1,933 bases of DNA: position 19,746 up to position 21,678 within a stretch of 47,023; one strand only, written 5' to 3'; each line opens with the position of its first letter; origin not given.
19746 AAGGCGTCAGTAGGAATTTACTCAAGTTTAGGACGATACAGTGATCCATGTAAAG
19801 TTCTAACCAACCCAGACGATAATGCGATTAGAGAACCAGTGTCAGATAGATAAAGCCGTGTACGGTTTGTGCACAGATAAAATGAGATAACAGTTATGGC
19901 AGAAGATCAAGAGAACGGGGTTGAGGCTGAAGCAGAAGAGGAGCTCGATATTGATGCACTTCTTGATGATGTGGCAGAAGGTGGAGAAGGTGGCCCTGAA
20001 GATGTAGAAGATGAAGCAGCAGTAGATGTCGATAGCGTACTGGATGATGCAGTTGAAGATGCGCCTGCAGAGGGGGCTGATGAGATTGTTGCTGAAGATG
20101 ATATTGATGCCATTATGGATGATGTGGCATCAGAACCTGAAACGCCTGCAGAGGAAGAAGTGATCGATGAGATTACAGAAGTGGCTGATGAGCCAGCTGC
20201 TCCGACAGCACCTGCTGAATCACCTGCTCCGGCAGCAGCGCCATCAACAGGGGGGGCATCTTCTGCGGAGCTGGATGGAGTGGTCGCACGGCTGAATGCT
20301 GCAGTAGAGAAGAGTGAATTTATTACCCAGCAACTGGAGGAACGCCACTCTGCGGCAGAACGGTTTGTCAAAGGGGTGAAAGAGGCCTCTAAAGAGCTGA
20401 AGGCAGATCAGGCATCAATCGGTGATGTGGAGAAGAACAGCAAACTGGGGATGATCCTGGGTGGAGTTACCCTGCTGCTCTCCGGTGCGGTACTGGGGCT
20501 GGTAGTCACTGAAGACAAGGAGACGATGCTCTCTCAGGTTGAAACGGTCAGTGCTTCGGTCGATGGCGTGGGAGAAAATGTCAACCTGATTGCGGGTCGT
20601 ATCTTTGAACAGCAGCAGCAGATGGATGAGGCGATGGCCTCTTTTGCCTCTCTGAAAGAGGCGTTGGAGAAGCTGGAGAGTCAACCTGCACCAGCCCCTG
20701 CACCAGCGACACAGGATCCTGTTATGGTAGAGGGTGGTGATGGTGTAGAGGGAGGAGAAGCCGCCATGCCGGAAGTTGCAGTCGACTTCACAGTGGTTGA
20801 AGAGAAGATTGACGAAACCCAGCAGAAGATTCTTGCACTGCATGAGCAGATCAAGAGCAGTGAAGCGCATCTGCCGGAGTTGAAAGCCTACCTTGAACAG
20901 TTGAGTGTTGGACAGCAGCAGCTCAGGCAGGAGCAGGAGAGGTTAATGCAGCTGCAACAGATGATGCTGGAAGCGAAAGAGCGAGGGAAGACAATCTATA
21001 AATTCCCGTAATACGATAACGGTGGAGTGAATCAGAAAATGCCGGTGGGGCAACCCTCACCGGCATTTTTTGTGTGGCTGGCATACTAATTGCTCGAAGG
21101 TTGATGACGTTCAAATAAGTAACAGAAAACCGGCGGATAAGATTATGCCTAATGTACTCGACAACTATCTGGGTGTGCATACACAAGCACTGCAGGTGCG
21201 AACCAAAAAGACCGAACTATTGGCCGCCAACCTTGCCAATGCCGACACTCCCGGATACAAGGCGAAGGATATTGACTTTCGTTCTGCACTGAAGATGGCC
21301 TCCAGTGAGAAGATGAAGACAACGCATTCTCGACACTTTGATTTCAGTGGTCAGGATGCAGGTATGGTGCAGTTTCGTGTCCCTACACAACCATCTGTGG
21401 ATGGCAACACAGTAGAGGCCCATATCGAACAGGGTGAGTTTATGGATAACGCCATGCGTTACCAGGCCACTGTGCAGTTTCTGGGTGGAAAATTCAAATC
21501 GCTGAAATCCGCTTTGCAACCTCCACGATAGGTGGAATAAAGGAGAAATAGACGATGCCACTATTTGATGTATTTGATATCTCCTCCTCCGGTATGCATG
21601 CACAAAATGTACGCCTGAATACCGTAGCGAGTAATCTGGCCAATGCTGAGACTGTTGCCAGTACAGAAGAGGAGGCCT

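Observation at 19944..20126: Three tandem FliM-N/CheZ-C-like acidic motifs on a membrane anchor: candidate multivalent CheY-P docking protein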

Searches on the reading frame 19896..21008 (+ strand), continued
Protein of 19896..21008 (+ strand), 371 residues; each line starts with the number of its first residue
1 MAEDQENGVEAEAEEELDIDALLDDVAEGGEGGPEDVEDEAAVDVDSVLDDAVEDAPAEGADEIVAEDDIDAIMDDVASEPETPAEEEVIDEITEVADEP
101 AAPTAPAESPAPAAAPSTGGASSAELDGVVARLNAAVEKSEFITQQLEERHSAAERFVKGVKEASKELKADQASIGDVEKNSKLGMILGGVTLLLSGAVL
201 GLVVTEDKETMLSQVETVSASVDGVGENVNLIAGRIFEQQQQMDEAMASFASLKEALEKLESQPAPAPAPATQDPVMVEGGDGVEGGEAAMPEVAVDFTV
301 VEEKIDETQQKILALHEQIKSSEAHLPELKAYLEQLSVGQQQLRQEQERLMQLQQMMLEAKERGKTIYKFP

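Call 60: search_protein_families(library=ncbifam, proteins=[L018:9567-9935:+], max_evalue=0.001)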
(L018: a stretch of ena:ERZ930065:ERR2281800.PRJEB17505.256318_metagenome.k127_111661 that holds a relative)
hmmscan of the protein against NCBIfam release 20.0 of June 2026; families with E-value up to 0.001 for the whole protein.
L018:9567-9935:+ (123 aa): 0 families

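Call 62: list_cluster_members(proteins=[P0003, P0005, P0008, P0011])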
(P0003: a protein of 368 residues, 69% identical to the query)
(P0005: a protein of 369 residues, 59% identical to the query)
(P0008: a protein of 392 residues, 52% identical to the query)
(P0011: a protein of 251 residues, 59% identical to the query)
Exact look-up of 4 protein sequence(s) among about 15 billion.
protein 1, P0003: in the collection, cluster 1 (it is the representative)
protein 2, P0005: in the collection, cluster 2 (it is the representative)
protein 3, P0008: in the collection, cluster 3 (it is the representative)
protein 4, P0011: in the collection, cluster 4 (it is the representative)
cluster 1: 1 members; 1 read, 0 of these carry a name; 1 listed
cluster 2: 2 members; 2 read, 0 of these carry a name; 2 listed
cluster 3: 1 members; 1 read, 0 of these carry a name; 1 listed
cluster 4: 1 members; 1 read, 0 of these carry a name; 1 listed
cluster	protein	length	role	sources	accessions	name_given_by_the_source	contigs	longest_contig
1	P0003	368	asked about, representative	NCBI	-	-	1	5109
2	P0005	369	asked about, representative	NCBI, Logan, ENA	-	-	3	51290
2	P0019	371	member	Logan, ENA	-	-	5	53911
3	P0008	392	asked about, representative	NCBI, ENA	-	-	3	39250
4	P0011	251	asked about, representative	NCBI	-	-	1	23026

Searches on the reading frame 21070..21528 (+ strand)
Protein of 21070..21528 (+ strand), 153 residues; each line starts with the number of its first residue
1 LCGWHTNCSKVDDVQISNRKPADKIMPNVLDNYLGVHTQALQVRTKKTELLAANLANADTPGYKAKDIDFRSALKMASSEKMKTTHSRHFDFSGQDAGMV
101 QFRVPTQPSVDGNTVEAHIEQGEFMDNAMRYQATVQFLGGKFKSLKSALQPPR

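Call 7: search_protein_families(library=pfam, proteins=[window:21070-21528:+], max_evalue=0.00001)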
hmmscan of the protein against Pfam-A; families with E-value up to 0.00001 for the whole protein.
window:21070-21528:+ (153 aa): 1 family
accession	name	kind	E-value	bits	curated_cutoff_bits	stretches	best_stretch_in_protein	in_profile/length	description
PF00460.25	Flg_bb_rod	-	2e-07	31.3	20.7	1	36-64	3-31/31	Flagella basal body rod protein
